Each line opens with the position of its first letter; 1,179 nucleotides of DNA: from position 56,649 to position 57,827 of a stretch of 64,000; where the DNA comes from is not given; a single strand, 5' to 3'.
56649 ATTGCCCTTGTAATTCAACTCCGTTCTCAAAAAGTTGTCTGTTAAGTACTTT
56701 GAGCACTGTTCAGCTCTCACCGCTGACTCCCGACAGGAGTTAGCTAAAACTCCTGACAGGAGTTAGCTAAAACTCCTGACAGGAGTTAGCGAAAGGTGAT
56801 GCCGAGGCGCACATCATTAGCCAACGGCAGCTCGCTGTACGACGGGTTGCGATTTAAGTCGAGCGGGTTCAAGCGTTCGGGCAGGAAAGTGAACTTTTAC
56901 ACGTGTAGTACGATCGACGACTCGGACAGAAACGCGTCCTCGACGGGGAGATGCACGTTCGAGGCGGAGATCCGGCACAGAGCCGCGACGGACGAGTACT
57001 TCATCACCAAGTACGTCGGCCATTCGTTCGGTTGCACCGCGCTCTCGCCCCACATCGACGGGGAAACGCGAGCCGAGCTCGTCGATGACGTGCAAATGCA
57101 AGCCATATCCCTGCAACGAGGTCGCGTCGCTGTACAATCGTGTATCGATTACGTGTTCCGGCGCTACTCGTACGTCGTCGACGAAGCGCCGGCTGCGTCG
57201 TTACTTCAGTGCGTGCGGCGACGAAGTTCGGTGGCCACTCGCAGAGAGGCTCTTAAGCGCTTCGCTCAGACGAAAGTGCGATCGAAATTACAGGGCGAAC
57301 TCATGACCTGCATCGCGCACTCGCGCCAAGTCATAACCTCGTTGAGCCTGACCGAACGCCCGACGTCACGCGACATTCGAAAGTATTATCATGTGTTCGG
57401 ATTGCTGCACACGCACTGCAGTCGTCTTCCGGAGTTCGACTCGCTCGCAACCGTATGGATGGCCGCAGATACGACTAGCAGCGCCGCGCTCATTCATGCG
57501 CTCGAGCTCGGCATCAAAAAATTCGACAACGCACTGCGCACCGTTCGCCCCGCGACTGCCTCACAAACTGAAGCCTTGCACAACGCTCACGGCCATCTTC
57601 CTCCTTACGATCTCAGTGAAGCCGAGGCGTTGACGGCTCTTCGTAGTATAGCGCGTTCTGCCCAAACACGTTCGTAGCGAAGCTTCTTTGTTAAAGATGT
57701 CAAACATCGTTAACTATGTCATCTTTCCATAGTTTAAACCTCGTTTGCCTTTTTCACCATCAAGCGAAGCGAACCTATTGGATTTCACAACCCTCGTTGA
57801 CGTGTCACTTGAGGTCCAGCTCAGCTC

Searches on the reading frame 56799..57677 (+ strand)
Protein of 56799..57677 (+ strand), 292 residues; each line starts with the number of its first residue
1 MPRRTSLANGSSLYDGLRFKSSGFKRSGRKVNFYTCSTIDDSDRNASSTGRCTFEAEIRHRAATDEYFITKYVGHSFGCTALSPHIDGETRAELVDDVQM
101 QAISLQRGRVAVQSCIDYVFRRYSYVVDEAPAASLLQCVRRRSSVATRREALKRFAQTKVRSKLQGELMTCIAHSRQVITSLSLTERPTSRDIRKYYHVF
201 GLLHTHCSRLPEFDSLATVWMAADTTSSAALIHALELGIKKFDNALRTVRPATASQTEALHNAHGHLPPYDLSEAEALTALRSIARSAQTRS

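Call 3: search_protein_families(library=pfam, proteins=[window:56799-57677:+], max_evalue=10)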
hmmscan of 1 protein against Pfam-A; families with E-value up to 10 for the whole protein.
window:56799-57677:+ (292 aa): 0 families

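Call 5: search_solved_structures(query=window:56799-57677:+, max_evalue=10)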
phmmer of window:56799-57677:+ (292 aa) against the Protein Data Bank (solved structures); distinct sequences matched with E-value up to 10: 0.

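Call 7: find_homologous_proteins(query=window:56799-57677:+, max_evalue=0.01)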
Query window:56799-57677:+ (292 aa): 3 proteins with E <= 0.01 among 2376 candidates.
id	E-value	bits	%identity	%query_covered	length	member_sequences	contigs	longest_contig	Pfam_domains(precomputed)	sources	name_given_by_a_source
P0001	7.4e-182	620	97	100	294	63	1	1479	-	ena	-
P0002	5.1e-114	398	72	90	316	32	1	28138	-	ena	-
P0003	3.4e-107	376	71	88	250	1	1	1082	-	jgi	jgi:hypothetical protein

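Call 9: find_encoding_contigs(protein=P0002, flank=10000)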
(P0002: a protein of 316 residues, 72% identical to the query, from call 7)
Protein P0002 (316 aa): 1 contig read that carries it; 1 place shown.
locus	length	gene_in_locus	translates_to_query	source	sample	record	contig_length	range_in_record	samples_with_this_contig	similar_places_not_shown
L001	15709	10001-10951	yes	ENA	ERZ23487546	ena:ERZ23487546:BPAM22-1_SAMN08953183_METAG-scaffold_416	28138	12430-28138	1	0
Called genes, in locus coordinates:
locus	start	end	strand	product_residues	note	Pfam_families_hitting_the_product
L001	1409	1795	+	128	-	-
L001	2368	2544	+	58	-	-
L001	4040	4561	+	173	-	PF00810:ER_lumen_recept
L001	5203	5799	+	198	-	-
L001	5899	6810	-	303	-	PF07992:Pyr_redox_2, PF00070:Pyr_redox, PF02852:Pyr_redox_dim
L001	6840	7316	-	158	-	-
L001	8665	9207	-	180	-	-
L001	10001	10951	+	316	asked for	-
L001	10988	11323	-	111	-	-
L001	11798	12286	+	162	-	PF03095:PTPA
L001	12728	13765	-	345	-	PF05236:TAF4 (weak)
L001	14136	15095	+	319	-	PF01151:ELO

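Call 11: list_cluster_members(proteins=[P0001, P0002, P0003])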
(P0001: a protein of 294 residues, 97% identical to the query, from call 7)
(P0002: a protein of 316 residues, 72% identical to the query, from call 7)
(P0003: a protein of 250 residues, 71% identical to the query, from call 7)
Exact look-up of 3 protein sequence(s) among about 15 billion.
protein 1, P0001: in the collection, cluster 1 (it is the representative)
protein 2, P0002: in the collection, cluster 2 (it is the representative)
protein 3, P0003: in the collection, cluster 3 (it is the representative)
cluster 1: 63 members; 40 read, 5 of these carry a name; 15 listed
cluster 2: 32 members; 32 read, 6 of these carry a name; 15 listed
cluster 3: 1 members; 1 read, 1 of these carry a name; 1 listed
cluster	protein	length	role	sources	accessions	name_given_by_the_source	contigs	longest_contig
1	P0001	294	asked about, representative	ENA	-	-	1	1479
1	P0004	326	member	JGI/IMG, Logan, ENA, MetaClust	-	hypothetical protein | \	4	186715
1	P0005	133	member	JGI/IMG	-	hypothetical protein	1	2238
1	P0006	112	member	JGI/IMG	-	hypothetical protein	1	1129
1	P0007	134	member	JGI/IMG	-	hypothetical protein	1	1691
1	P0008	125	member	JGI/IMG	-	hypothetical protein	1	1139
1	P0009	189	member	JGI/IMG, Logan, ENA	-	-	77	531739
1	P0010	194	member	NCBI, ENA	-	-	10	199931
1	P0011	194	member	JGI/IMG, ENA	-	-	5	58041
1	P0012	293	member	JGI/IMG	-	-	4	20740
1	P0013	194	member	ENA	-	-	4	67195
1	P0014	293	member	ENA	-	-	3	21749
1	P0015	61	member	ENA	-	-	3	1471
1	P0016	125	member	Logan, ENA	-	-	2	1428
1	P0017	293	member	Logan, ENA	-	-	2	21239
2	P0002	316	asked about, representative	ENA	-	-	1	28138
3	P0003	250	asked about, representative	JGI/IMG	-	hypothetical protein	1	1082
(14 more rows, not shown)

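Call 14: find_encoding_contigs(protein=P0010, flank=10000, max_places=4)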
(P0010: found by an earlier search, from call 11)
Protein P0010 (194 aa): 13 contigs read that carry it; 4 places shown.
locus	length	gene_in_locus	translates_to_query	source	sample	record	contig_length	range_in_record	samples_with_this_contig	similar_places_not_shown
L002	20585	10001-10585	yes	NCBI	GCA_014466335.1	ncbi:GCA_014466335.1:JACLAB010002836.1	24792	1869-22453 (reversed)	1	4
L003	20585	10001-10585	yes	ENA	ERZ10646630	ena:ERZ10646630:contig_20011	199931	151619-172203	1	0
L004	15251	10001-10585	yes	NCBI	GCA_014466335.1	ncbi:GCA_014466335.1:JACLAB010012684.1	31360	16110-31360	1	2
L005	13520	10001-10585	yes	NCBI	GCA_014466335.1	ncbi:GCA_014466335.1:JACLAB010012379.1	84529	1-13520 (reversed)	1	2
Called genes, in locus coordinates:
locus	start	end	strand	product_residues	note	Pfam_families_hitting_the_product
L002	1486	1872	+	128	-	-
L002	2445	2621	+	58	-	-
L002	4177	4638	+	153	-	PF00810:ER_lumen_recept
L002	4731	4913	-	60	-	-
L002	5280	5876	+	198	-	-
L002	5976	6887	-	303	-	PF07992:Pyr_redox_2, PF00070:Pyr_redox, PF02852:Pyr_redox_dim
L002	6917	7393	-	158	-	-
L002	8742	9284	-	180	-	-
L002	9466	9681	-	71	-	-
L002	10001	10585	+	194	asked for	-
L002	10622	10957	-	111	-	-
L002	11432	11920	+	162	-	PF03095:PTPA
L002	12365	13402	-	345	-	PF05236:TAF4 (weak)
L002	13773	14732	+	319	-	PF01151:ELO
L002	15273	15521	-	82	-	-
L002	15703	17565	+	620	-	PF04821:TIMELESS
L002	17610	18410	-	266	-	PF00134:Cyclin_N, PF02984:Cyclin_C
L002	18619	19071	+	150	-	-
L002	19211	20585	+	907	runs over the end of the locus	PF03055:RPE65, PF13417:GST_N_3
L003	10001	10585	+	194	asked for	-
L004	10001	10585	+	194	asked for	-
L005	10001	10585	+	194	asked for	-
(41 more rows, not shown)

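Call 15: find_encoding_contigs(protein=P0004, flank=10000, max_places=4)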
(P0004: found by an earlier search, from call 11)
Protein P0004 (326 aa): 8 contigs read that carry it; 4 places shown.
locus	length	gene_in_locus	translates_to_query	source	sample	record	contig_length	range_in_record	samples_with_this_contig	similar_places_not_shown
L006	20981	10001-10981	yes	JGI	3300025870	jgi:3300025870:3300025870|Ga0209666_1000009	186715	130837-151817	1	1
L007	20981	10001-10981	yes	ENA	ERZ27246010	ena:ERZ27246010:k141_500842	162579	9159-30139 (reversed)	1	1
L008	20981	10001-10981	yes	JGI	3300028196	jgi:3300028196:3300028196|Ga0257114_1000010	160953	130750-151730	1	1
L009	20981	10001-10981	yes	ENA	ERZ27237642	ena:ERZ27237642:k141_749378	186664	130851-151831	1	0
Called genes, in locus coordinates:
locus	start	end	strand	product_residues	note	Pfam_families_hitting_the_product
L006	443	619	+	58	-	-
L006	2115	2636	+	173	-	PF00810:ER_lumen_recept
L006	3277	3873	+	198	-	-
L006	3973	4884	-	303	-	PF07992:Pyr_redox_2, PF00070:Pyr_redox, PF02852:Pyr_redox_dim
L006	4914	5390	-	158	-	-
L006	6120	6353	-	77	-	-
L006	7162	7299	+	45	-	-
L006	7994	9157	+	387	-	-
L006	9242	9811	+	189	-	-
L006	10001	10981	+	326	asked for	-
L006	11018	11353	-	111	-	-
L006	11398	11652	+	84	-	-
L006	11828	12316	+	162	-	PF03095:PTPA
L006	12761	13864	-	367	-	PF05236:TAF4 (weak)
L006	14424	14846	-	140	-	-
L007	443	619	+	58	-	-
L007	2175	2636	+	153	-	PF00810:ER_lumen_recept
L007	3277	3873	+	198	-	-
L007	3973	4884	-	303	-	PF07992:Pyr_redox_2, PF00070:Pyr_redox, PF02852:Pyr_redox_dim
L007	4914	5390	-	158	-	-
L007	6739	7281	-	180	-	-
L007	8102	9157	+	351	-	-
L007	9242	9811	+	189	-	-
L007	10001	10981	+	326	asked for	-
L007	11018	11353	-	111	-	-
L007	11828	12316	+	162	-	PF03095:PTPA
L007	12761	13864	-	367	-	PF05236:TAF4 (weak)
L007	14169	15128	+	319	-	PF01151:ELO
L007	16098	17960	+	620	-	PF04821:TIMELESS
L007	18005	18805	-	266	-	PF00134:Cyclin_N, PF02984:Cyclin_C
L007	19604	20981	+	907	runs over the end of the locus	PF03055:RPE65, PF13417:GST_N_3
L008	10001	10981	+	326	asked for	-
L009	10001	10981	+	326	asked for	-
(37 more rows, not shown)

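Call 20: search_protein_families(library=pfam, proteins=[L007:8102-9157:+, L007:9215-9811:+, L007:9980-10981:+, L007:11018-11353:-, L007:6739-7281:-], max_evalue=0.01)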
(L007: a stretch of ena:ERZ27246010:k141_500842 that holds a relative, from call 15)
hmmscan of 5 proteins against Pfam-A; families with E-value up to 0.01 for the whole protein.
L007:8102-9157:+ (351 aa): 0 families

L007:9215-9811:+ (198 aa): 1 family
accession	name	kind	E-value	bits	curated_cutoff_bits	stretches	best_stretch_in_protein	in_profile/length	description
PF13976.11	gag_pre-integrs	-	0.0025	18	28.4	1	142-189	12-57/67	GAG-pre-integrase domain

L007:9980-10981:+ (333 aa): 0 families

L007:11018-11353:- (111 aa): 0 families

L007:6739-7281:- (180 aa): 0 families

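Call 22: find_encoding_contigs(protein=P0017, flank=10000, max_places=6)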
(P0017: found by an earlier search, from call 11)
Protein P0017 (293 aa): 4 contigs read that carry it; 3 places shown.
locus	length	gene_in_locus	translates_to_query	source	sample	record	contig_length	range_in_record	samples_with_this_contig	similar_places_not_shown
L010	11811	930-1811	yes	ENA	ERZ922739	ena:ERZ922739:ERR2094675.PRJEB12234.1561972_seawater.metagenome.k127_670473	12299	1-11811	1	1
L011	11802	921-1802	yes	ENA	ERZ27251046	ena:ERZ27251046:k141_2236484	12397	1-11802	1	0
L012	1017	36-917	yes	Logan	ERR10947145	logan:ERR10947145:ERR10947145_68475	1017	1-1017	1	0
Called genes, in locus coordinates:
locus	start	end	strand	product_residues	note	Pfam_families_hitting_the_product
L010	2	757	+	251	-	?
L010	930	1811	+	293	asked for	-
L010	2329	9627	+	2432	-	PF20416:UTP20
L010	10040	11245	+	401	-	PF00928:Adap_comp_sub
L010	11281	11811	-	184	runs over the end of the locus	-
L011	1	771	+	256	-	?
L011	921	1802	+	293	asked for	-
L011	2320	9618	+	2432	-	PF20416:UTP20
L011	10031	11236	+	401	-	PF00928:Adap_comp_sub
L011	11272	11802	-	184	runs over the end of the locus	-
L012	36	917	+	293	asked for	-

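Call 23: find_encoding_contigs(protein=P0003, flank=10000, max_places=3)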
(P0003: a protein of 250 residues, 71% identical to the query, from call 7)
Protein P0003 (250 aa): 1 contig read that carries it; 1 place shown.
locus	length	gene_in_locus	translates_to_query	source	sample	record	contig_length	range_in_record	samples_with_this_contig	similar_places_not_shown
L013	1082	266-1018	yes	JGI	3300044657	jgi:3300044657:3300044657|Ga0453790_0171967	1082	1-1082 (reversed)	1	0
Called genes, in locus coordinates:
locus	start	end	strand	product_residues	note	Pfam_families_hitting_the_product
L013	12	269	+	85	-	-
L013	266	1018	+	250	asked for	-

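Call 36: predict_structure(alignment_id=A2)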
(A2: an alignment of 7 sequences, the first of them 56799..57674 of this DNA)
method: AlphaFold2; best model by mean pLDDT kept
length: 292 residues; sequences in the alignment: 7
mean_pLDDT: 48.6   pTM: 0.37
mean pLDDT of the five models: 48.6, 47.6, 47.2, 46.9, 46.0
residues with pLDDT >= 90: 3; 70-90: 69; 50-70: 39; < 50: 181
segments of 3 or more residues with pLDDT < 50: 1-97, 103-113, 119-143, 250-292
pLDDT, mean of each block of 10 residues (from residue 1): 27 29 29 30 31 38 36 33 25 39 46 49 35 34 48 53 72 86 87 82 68 73 84 87 69 33 29 34 31 33
secondary structure, 60 per line:
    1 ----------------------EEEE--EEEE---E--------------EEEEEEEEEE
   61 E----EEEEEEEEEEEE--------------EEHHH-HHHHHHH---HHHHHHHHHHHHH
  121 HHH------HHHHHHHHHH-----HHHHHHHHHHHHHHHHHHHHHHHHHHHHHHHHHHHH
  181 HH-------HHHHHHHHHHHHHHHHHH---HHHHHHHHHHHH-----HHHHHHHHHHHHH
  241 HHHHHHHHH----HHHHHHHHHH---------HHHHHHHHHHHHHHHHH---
elements in order: E23-26 E29-32 E51-61 E66-77 H98-104 H108-123 H130-139 H145-182 H190-207 H211-222 H228-249 H254-263 H273-289

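Call 37: search_protein_representatives(protein=window:56799-57677:+)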
Query: 292 residues. Proteins with E-value up to 0.001 (for the whole library): 6; up to 1e-10: 5; up to 1e-30: 3. The best 6 are listed.
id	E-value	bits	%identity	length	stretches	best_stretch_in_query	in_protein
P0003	1.1e-107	375.6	75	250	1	31-288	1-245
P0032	9.3e-55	202.1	52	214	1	83-290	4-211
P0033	5.1e-35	137.4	36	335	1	11-288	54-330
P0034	6.6e-22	94.4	92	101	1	10-60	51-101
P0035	1.0e-10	57.8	100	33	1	260-292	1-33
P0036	2.6e-06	43.3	81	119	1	257-292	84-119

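Call 41: find_homologous_proteins(query=A3, max_evalue=0.1)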
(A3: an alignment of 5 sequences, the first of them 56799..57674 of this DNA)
Query A3 (5 sequences) (292 aa, profile of the alignment): 6 proteins with E <= 0.1 among 8000 candidates.
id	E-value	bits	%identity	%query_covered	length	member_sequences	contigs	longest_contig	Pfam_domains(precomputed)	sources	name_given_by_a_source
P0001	3.6e-161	553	97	100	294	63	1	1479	-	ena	-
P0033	9.5e-129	447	35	94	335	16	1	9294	-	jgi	-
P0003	7.9e-124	431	71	88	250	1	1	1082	-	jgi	jgi:hypothetical protein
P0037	1.3e-111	391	33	98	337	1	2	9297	-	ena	-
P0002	1.3e-100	354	72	90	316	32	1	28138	-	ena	-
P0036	4.9e-3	34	83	12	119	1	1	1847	-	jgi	jgi:hypothetical protein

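Call 42: search_solved_structures(query=A3, max_evalue=10, show_alignments=2)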
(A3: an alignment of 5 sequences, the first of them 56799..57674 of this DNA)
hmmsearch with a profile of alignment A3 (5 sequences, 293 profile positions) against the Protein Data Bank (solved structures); distinct sequences matched with E-value up to 10: 1.
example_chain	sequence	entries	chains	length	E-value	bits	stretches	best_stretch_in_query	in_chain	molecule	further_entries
5h0i_A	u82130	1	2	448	0.2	14.1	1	140-214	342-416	Asparaginyl endopeptidase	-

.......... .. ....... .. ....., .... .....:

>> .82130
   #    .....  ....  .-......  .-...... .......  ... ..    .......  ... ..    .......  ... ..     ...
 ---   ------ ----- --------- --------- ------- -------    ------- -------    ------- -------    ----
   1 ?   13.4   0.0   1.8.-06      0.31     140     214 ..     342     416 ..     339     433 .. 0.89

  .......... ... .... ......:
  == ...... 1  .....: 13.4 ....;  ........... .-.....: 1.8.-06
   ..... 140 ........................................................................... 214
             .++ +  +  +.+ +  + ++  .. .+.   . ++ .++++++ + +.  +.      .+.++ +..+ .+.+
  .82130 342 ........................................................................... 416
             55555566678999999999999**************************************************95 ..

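Call 43: find_encoding_contigs(protein=P0033, flank=10000, max_places=3)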
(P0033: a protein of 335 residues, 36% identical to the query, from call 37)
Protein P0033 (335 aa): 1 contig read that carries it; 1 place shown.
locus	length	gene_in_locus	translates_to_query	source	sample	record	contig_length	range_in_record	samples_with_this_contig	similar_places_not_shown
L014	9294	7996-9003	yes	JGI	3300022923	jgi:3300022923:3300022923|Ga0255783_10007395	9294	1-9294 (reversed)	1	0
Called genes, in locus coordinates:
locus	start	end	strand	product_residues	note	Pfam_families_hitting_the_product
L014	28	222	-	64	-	-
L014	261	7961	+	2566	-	PF14214:Helitron_like_N, PF05970:PIF1, PF13245:AAA_19, PF13604:AAA_30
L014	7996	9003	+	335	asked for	-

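Call 44: find_encoding_contigs(protein=P0036, flank=10000, max_places=3)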
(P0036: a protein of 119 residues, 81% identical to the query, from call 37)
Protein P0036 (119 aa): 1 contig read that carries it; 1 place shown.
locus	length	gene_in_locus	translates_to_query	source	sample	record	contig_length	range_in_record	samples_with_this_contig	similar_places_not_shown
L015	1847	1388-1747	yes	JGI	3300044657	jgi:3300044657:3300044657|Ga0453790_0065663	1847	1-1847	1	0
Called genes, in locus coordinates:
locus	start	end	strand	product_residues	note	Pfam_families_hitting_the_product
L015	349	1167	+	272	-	-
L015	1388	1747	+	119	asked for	-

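Call 46: find_encoding_contigs(protein=P0037, flank=10000, max_places=3)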
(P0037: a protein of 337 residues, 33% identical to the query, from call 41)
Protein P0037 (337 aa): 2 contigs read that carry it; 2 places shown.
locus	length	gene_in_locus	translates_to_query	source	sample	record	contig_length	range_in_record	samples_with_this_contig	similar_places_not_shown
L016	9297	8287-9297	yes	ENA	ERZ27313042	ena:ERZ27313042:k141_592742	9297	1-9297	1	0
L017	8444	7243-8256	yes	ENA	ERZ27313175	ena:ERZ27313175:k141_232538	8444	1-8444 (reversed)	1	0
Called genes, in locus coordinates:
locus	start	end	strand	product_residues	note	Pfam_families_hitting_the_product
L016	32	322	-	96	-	-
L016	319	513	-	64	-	-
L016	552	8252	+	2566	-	PF14214:Helitron_like_N, PF05970:PIF1, PF13245:AAA_19, PF13604:AAA_30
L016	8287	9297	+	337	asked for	?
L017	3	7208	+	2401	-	?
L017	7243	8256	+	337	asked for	-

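Call 47: find_encoding_contigs(protein=P0032, flank=10000, max_places=3)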
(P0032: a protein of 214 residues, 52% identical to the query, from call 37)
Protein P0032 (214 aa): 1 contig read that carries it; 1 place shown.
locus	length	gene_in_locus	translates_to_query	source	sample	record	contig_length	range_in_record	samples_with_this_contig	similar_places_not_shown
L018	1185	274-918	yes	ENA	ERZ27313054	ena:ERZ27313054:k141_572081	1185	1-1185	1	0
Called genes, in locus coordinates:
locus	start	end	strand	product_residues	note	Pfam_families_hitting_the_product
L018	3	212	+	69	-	?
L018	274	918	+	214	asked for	-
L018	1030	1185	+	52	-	?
